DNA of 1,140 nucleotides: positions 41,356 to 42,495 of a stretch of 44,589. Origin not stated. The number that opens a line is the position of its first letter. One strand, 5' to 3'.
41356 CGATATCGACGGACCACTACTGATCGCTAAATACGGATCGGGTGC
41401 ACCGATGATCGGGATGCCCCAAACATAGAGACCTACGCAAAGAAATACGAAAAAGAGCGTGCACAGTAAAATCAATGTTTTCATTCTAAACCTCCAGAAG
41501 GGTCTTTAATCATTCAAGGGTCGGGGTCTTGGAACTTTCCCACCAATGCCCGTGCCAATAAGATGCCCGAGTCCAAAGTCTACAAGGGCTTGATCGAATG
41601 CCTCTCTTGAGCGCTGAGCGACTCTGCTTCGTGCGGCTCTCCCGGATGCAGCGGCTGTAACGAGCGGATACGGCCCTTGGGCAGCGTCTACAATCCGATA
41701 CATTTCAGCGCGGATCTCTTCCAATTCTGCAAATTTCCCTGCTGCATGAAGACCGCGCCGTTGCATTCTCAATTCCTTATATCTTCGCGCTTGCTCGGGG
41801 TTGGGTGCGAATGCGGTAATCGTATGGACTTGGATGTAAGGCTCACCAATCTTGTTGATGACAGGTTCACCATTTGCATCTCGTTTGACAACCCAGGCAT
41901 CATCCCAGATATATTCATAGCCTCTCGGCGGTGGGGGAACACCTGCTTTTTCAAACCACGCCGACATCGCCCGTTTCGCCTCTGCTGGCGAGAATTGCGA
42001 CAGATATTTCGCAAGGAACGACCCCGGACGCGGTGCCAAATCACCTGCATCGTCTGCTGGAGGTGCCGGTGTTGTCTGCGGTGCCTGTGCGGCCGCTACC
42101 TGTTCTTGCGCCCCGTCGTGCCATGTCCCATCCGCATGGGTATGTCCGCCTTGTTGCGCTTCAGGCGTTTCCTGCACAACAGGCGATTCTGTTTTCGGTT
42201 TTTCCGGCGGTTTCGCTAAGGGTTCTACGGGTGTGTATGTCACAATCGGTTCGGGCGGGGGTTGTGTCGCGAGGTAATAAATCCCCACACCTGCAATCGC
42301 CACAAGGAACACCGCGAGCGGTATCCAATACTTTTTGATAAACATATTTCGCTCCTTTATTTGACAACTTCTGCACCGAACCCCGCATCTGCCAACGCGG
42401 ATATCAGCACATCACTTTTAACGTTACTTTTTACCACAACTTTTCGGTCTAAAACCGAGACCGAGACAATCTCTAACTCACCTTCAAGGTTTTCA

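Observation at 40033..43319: Uncharacterised five-gene envelope operon built around Cys/Sec/His-rich exported proteins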

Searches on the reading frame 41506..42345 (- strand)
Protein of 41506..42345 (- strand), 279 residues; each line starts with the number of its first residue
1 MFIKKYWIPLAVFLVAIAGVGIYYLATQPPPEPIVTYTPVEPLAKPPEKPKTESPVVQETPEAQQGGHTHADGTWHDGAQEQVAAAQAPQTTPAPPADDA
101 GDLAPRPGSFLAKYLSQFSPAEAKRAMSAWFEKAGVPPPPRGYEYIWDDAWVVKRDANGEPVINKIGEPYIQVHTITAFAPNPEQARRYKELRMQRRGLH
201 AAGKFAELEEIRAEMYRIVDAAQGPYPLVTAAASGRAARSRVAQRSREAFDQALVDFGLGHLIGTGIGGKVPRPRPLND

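Call 5: search_protein_families(library=pfam, max_evalue=1, proteins=[window:41506-42345:-])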
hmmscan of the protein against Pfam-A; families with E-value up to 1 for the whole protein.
window:41506-42345:- (279 aa): 0 families

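Call 6: search_protein_families(library=ncbifam, max_evalue=1, proteins=[window:41506-42345:-])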
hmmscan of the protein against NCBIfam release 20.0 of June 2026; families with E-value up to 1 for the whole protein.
window:41506-42345:- (279 aa): 0 families

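Call 21: find_homologous_proteins(query=window:41506-42345:-)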
Query window:41506-42345:- (279 aa): 60 proteins with E <= 0.001 among 3836 candidates.
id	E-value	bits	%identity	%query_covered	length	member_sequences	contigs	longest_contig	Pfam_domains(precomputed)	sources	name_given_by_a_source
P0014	5.6e-184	628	100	100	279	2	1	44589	-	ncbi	-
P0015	6.0e-117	408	70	100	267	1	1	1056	-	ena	-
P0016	1.0e-115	404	68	99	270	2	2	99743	-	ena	-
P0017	1.6e-115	404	68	99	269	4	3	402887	-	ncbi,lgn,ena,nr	ncbi:MAG: hypothetical protein OXH00_04025 [Candidatus Poribacteria bacterium]|nr:hypothetical prote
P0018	1.5e-112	394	67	100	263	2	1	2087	-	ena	-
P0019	1.8e-111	390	68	100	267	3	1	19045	-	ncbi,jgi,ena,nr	ncbi:MAG: hypothetical protein OXU51_02175 [Candidatus Poribacteria bacterium]|nr:hypothetical prote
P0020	4.9e-108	379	65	99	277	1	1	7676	-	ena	-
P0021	3.3e-97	343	64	100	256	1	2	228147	-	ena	-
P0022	2.4e-94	334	58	97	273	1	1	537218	-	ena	-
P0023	1.8e-92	328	59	99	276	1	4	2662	-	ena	-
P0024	3.6e-89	317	57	97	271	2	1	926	-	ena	-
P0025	4.2e-89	317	58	100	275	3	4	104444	-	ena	-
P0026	5.3e-89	317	58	97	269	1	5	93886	-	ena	-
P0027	4.5e-88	313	57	100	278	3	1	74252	-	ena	-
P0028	8.3e-83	296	55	99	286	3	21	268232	-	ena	-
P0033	3.2e-39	153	38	94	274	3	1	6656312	-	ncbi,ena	-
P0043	7.6e-27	113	57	34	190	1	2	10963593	-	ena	-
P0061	5.3e-21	93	58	30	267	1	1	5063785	-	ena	-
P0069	6.7e-19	86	50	36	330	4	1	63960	-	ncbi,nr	ncbi:hypothetical protein C6499_14460 [Candidatus Poribacteria bacterium]|nr:MAG: hypothetical prote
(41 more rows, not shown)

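Call 61: predict_structure(alignment_id=A2)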
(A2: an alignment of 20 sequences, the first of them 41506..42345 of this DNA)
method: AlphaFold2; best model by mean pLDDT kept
length: 279 residues; sequences in the alignment: 20
mean_pLDDT: 74.8   pTM: 0.52
mean pLDDT of the five models: 74.8, 74.7, 73.8, 72.9, 68.6
residues with pLDDT >= 90: 101; 70-90: 83; 50-70: 31; < 50: 64
segments of 3 or more residues with pLDDT < 50: 35-67, 77-103
pLDDT, mean of each block of 10 residues (from residue 1): 73 90 79 50 39 33 39 48 34 35 53 73 82 88 83 86 88 95 98 97 96 96 96 85 95 97 94 70
secondary structure, 60 per line:
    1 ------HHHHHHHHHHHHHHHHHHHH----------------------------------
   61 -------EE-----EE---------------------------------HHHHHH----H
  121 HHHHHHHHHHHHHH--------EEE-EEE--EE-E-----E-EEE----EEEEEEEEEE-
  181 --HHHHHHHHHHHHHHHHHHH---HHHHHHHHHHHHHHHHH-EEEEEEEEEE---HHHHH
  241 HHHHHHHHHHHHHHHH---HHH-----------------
elements in order: H7-26 H110-115 H120-134 E143-145 E147-149 E163-165 E170-179 H183-201 H205-221 E223-232 H236-256

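Call 65: fold_search(model_id=the predicted structure, library=pdb)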
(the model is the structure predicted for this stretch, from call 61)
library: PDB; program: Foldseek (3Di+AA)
matches with E <= 10: 56; with E <= 0.001: 0
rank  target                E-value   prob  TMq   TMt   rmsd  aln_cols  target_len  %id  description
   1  7c6o                  2.6e+00  0.54  0.14  0.03   5.7        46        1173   24  Catalytic Subunit of Cobaltochelatase from Mycobacterium tuberculosis (released 2020-12-02)
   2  9qit_D                2.6e+00  0.02  0.08  0.06  16.6       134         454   10  Crystal structure of a D-lactate dehydrogenase in complex with D-lactate from Porcellio dilatatus (released 2025-12-03)
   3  8ovc_M                3.1e+00  0.01  0.10  0.08  27.7       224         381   12  Respiratory supercomplex (III2-IV2) from Mycobacterium smegmatis (released 2024-07-17)
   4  7bww_A                3.5e+00  0.21  0.15  0.45  14.0        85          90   14  Structure of the engineered metallo-Diels-Alderase DA7 W16S (released 2021-04-21)
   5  9hny_FY               4.0e+00  0.21  0.14  0.24  12.2        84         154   15  Mitoribosomal small subunit in complex with Mettl15 and Mettl17 (released 2025-03-26)
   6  6c96_A                4.0e+00  0.08  0.12  0.05  17.1        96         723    8  Cryo-EM structure of mouse TPC1 channel in the apo state (released 2018-04-04)
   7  3v1c_B                4.5e+00  0.75  0.13  0.74   1.2        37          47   16  Crystal structure of de novo designed MID1-zinc (released 2012-01-11)
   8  2hfs_A                4.8e+00  0.02  0.11  0.10  19.7       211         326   13  Crystal structure of L. major mevalonate kinase (released 2007-04-17)
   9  3cxj_A                5.1e+00  0.02  0.13  0.21  13.7       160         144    9  Crystal structure of an uncharacterized protein from Methanothermobacter thermautotrophicus (released 2008-05-13)
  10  9e78_0Y               5.1e+00  0.02  0.10  0.11  35.0       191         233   16  48-nm repeat of the Leishmania tarentolae doublet microtubule (released 2025-03-12)
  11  5un8_B                5.1e+00  0.01  0.08  0.06  19.8       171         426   14  Crystal Structure of human O-GlcNAcase in complex with glycopeptide p53 (released 2017-03-15)
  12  5l0y_B                5.8e+00  0.13  0.14  0.26  16.3        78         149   13  Crystal Structure of a Sec72-ssa1 c-terminal peptide fusion protein (released 2017-03-22)
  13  7nbi_A                5.8e+00  0.01  0.07  0.16  13.6        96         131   12  Crystal structure of a monomeric FLT3 Ligand variant (released 2021-04-28)
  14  3vn5                  5.8e+00  0.01  0.11  0.12  21.1       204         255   10  Crystal structure of Aquifex aeolicus RNase H3 (released 2012-12-26)
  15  9h5b_BG               5.8e+00  0.01  0.07  0.05  31.7       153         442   13  Tail fibre of Haloferax tailed virus 1 (released 2025-08-27)
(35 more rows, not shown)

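Call 66: search_protein_representatives(alignment_id=A2)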
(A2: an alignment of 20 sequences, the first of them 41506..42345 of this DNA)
Query: 20 sequences, 269 profile positions. Proteins with E-value up to 0.001 (for the whole library): 473; up to 1e-10: 294; up to 1e-30: 67. The best 150 are listed.
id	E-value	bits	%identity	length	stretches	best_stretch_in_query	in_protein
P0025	1.8e-118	411.4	-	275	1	2-268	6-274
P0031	4.7e-93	328.0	-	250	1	1-265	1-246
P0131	2.7e-81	289.4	-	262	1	2-256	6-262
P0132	1.8e-75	270.4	-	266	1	1-264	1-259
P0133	1.9e-65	237.5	-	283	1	2-264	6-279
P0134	3.9e-64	233.2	-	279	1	2-255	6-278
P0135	1.1e-60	221.9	-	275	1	1-265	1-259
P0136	8.7e-60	218.9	-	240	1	1-255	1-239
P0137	8.9e-60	218.9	-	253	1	2-253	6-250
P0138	2.7e-57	210.8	-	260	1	2-255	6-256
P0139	6.5e-57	209.5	-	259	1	2-255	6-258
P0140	6.4e-54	199.7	-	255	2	107-256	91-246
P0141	6.2e-52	193.2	-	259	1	3-266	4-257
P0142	4.6e-50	187.1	-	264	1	2-255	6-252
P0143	3.2e-46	174.4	-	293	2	1-88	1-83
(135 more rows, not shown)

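Call 68: search_protein_families(library=pfam, alignment_id=A5, max_evalue=0.001)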
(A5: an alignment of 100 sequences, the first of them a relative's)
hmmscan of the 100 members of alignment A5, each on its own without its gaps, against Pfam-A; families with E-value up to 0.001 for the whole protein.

A. member 1, P0170 (514 aa): 0 families

B. families by the number of members that match (of 100 scanned): 4 families
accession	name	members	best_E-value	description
PF13431.12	TPR_17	1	2.4e-05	Tetratricopeptide repeat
PF05859.17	Mis12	1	4.2e-05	Mis12 protein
PF12693.12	GspL_C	1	0.00036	GspL periplasmic domain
PF01715.23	IPPT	1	0.00077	IPP transferase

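Call 71: find_related_loci(query=A2, collection=viral_contigs, flank=6000)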
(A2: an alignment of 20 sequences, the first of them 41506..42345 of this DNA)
Query A2 (279 aa) in viral_contigs; peptide patterns used: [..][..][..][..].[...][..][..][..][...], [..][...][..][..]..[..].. (x = any residue, [..] = any of these).
176 stretches matched a pattern, but none encodes a relative of the query by tblastn (E <= 1e-3).

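Call 72: search_dna_similar(query=window:41506-42345:-, collection=plasmids, mode=protein, max_evalue=0.001)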
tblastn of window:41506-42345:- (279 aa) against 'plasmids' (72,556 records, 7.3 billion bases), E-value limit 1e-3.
No match.

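Call 74: search_solved_structures(query=A2, max_evalue=1)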
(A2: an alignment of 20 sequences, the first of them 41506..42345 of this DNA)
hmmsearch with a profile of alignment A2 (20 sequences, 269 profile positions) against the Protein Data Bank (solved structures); distinct sequences matched with E-value up to 1: 0.

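Call 77: search_protein_families(library=padloc, max_evalue=0.01, proteins=[window:41506-42345:-, P0033, P0069])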
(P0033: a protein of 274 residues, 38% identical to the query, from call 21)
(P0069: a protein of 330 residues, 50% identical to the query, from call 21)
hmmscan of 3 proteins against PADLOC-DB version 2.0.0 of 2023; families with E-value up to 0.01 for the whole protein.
window:41506-42345:- (279 aa): 0 families

P0033 (274 aa): 0 families

P0069 (330 aa): 0 families

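Call 78: search_protein_families(library=phrogs, max_evalue=0.01, proteins=[window:41506-42345:-, P0033, P0069])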
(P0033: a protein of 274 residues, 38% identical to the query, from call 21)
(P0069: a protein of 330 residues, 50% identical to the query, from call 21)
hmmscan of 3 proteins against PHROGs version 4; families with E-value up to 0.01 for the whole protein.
window:41506-42345:- (279 aa): 0 families

P0033 (274 aa): 0 families

P0069 (330 aa): 0 families

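Call 79: find_encoding_contigs(protein=P0061, flank=10000, max_places=1)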
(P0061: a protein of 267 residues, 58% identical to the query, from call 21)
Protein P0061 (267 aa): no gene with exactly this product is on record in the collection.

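Call 80: find_encoding_contigs(protein=P0043, flank=10000, max_places=1)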
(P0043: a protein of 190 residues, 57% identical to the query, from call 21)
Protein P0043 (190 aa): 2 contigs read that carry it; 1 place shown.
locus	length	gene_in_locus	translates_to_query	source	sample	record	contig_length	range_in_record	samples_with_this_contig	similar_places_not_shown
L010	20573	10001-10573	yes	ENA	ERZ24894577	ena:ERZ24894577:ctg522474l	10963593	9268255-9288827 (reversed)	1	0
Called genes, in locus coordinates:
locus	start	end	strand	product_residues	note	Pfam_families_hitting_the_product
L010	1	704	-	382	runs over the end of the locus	PF13088:BNR_2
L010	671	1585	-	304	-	PF03781:FGE-sulfatase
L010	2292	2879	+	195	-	-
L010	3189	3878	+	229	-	-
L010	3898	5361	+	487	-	-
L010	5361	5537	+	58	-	-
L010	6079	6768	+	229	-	-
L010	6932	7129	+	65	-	-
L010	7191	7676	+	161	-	-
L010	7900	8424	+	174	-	-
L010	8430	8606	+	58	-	-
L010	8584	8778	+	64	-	-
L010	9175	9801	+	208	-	-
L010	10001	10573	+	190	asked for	-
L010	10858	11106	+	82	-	-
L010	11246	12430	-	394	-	PF13860:FlgD_ig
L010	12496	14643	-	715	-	PF02369:Big_1, PF17789:MG4 (faint), PF02369:Big_1 (weak), PF13860:FlgD_ig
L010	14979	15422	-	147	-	-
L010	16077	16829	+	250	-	PF13385:Laminin_G_3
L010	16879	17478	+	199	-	PF00160:Pro_isomerase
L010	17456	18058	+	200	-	PF00160:Pro_isomerase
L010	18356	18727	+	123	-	-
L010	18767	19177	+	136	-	PF08899:DUF1844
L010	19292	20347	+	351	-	PF13646:HEAT_2 (weak)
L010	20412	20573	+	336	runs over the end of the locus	PF07885:Ion_trans_2, PF02254:TrkA_N, PF02080:TrkA_C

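Call 87: find_encoding_contigs(protein=P0017, flank=3000, max_places=6)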
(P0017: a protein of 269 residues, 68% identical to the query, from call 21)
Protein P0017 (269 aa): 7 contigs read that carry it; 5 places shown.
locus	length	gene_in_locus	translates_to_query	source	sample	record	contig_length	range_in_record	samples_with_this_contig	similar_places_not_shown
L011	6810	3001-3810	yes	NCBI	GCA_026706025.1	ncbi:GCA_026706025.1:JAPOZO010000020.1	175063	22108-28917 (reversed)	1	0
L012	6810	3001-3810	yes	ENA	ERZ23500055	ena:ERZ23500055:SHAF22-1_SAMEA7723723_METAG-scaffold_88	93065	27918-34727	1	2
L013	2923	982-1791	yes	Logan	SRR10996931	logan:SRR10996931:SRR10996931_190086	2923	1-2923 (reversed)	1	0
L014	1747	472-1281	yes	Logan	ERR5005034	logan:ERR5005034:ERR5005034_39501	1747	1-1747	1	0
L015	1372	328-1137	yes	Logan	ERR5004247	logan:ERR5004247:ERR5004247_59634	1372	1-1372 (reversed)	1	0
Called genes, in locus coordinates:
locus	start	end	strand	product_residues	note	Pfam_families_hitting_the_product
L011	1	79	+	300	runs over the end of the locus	PF03446:NAD_binding_2, PF03807:F420_oxidored (faint), PF14833:NAD_binding_11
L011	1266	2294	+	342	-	PF00158:Sigma54_activat, PF14532:Sigma54_activ_2, PF00004:AAA (weak), PF25601:AAA_lid_14, PF02954:HTH_8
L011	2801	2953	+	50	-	-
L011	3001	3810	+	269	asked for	-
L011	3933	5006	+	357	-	-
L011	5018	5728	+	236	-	PF11356:T2SSC (faint)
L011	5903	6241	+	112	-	-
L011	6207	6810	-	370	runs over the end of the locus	PF00712:DNA_pol3_beta, PF02767:DNA_pol3_beta_2, PF02768:DNA_pol3_beta_3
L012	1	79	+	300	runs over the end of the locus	PF03446:NAD_binding_2, PF03807:F420_oxidored (faint), PF14833:NAD_binding_11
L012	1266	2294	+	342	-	PF00158:Sigma54_activat, PF14532:Sigma54_activ_2, PF00004:AAA (weak), PF25601:AAA_lid_14, PF02954:HTH_8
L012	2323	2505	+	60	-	-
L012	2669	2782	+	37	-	-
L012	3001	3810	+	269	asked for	-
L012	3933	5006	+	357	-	-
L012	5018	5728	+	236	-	PF11356:T2SSC (faint)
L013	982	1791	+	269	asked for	-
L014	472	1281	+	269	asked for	-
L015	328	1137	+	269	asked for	-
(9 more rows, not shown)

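Call 90: search_protein_families(library=pfam, max_evalue=0.01, proteins=[L010:2292-2879:+, L010:3898-5361:+, L010:7191-7676:+])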
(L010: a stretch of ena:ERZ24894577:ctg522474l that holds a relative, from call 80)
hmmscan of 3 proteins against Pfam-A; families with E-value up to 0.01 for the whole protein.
L010:2292-2879:+ (195 aa): 1 family
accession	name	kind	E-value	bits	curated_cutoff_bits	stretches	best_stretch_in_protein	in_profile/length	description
PF04542.20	Sigma70_r2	-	9.4e-05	22.6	24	1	29-94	1-67/71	Sigma-70 region 2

L010:3898-5361:+ (487 aa): 0 families

L010:7191-7676:+ (161 aa): 1 family
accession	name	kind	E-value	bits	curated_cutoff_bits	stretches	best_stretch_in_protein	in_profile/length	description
PF11356.14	T2SSC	-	0.0021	18.4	27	1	95-157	81-141/141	Type II secretion system protein C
